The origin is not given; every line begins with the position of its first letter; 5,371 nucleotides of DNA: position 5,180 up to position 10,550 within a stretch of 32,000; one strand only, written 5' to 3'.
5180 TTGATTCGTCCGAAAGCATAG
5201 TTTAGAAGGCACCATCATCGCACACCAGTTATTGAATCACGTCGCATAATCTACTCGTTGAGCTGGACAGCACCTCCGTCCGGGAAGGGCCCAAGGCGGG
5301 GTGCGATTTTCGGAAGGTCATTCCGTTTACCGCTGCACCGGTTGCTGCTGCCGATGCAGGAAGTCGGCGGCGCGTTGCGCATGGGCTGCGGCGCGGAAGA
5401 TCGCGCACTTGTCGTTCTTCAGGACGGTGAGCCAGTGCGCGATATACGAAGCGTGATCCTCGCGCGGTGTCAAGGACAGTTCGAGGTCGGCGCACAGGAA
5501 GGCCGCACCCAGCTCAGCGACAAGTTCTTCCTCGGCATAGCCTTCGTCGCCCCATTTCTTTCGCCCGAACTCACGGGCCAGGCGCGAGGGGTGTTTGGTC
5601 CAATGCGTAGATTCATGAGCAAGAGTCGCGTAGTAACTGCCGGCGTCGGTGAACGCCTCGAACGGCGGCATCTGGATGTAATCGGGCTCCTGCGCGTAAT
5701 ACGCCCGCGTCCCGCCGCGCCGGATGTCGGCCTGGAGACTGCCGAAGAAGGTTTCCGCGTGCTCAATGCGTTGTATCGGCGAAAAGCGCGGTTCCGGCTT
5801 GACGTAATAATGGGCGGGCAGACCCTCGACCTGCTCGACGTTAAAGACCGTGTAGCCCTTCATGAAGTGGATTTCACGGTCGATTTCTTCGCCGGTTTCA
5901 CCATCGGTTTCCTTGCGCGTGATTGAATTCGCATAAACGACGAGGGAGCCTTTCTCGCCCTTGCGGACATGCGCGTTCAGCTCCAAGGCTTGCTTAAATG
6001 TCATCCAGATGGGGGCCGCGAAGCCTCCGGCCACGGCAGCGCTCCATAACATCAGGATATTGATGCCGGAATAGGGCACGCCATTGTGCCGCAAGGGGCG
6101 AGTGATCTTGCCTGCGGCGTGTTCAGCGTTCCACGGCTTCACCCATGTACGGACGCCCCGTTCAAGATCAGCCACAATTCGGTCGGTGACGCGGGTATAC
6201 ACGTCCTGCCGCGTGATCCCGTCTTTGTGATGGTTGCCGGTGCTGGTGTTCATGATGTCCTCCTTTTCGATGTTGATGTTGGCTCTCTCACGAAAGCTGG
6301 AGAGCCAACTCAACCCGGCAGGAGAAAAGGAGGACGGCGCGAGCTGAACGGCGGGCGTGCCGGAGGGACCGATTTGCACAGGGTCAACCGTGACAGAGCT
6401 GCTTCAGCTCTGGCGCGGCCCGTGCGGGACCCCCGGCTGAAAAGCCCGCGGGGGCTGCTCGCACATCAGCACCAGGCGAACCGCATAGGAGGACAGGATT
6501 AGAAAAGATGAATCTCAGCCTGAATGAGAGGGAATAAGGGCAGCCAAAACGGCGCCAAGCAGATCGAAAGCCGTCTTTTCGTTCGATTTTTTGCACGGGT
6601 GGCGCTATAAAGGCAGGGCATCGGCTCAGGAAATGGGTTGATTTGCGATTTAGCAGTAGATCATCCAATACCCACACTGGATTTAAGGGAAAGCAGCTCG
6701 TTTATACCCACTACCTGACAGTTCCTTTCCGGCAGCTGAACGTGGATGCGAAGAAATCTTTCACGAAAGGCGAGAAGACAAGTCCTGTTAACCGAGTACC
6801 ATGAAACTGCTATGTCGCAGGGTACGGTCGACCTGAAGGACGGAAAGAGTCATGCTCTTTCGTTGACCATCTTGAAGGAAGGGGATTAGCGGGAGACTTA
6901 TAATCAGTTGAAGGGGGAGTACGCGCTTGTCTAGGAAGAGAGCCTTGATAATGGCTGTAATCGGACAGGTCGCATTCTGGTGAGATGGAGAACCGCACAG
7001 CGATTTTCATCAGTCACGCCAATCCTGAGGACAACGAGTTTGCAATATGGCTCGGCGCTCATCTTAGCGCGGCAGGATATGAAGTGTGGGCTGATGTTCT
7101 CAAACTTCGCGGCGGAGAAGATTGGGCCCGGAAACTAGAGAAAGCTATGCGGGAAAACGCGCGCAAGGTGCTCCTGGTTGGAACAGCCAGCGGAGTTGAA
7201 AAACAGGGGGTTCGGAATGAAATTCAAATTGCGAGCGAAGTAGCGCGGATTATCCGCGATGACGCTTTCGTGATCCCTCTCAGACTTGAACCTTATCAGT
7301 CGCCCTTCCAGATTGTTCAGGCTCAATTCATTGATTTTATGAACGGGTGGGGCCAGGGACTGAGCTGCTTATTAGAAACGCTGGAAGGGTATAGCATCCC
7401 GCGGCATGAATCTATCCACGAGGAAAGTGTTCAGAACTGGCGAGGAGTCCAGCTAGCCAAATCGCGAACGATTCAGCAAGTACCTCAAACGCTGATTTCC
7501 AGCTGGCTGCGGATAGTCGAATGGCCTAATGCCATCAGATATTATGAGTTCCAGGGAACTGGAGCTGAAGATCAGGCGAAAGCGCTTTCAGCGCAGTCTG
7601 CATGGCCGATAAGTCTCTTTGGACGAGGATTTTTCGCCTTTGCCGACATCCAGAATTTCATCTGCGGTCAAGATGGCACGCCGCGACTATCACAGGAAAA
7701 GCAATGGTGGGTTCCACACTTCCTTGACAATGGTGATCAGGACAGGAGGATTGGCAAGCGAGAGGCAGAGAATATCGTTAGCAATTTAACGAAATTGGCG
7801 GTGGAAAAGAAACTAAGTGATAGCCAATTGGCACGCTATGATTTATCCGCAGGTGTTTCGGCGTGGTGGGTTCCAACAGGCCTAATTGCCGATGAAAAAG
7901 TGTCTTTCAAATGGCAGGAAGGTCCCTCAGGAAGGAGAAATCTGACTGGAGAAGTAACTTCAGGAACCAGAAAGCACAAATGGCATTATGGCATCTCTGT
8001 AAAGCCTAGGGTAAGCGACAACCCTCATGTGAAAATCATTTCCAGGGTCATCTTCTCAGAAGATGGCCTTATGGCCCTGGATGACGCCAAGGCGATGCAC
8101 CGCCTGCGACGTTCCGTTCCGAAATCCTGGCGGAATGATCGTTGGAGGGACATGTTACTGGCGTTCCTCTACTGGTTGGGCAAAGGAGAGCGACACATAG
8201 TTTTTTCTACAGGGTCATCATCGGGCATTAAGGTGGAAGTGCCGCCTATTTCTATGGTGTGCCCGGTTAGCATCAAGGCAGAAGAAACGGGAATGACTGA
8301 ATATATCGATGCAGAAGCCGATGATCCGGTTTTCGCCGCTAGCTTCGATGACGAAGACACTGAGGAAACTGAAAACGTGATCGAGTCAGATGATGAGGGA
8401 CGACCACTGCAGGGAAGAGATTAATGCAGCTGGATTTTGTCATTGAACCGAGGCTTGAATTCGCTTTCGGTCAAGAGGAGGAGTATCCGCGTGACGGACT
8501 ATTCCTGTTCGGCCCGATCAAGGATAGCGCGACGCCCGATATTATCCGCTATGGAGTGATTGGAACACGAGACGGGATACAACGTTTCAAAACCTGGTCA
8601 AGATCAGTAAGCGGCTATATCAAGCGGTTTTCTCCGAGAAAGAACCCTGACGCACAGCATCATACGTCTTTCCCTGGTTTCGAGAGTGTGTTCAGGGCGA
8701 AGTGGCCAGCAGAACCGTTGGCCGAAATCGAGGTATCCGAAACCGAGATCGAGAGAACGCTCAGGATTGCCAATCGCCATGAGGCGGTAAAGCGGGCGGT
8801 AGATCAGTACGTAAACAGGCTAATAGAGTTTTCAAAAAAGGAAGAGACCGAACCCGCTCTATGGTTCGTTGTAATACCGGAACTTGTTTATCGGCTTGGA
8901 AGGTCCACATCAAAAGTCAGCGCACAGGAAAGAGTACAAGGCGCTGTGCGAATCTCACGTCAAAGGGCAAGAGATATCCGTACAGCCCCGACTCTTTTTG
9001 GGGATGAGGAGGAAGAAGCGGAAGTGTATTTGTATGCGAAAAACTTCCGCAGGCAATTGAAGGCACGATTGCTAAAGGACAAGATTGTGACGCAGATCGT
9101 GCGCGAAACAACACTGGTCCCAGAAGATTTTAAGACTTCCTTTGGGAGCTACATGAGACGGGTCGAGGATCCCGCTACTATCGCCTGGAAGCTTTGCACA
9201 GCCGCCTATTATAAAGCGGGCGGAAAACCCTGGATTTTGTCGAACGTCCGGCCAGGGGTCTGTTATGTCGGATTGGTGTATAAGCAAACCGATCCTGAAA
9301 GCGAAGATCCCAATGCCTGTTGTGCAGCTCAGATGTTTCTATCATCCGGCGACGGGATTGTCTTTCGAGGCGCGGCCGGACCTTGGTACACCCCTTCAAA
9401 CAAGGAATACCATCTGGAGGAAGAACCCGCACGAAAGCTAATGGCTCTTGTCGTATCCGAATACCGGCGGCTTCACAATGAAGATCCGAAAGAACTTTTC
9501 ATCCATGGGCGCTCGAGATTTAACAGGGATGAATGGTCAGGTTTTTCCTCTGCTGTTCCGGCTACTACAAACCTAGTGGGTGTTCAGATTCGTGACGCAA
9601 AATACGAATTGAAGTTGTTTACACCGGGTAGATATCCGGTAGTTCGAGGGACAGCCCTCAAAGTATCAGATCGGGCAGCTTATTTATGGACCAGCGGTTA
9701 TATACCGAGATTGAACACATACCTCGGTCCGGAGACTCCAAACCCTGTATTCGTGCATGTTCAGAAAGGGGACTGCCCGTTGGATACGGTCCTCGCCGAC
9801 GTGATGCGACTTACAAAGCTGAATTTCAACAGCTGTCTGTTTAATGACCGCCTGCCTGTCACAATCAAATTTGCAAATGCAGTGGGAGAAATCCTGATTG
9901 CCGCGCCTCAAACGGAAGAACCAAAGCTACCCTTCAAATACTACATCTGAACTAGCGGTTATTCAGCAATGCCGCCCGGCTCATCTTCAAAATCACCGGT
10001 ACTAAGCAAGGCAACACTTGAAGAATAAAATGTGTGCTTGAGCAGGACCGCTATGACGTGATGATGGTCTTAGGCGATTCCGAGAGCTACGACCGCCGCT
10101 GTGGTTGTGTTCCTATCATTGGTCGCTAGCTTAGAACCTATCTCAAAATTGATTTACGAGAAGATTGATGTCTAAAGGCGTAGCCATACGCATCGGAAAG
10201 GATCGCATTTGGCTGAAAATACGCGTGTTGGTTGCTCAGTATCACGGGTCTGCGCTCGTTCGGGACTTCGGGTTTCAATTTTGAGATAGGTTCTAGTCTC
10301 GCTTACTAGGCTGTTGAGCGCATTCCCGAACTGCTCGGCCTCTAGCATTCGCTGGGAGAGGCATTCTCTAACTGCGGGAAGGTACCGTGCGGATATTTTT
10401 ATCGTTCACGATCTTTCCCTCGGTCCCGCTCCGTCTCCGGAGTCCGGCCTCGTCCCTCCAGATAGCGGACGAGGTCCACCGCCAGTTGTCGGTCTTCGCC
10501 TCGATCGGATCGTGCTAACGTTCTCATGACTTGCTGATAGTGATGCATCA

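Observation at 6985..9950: SPARTA-type defence operon: TIR-APAZ plus a catalytically dead short Argonaute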

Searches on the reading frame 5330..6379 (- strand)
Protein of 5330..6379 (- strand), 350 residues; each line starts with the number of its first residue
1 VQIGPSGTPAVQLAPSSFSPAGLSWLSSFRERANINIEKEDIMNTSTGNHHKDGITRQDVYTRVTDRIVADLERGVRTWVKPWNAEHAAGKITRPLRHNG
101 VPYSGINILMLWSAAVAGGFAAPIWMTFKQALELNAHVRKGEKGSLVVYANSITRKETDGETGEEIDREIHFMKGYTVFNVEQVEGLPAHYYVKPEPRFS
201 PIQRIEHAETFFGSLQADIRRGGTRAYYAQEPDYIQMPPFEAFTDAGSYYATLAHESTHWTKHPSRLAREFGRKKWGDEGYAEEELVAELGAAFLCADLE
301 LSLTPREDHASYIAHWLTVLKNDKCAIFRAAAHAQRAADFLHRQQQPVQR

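Call 12: search_protein_families(library=pfam, proteins=[window:5330-6379:-], max_evalue=0.001)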
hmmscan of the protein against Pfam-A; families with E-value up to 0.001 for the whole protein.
window:5330-6379:- (350 aa): 2 families
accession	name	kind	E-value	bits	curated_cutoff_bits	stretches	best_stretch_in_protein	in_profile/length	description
PF18818.7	MPTase-PolyVal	-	1e-51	174.7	27.5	1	206-333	1-126/126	Zincin-like metallopeptidase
PF08401.16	ArdcN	-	3.7e-42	143.8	22.6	1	58-179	1-123/123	N-terminal domain of anti-restriction factor ArdC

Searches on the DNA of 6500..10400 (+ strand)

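Call 10: search_dna_similar(query=window:6500-10400:+, collection=plasmids, mode=near, max_rows=15)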
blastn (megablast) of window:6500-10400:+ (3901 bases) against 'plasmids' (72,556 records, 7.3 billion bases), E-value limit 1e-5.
No match.
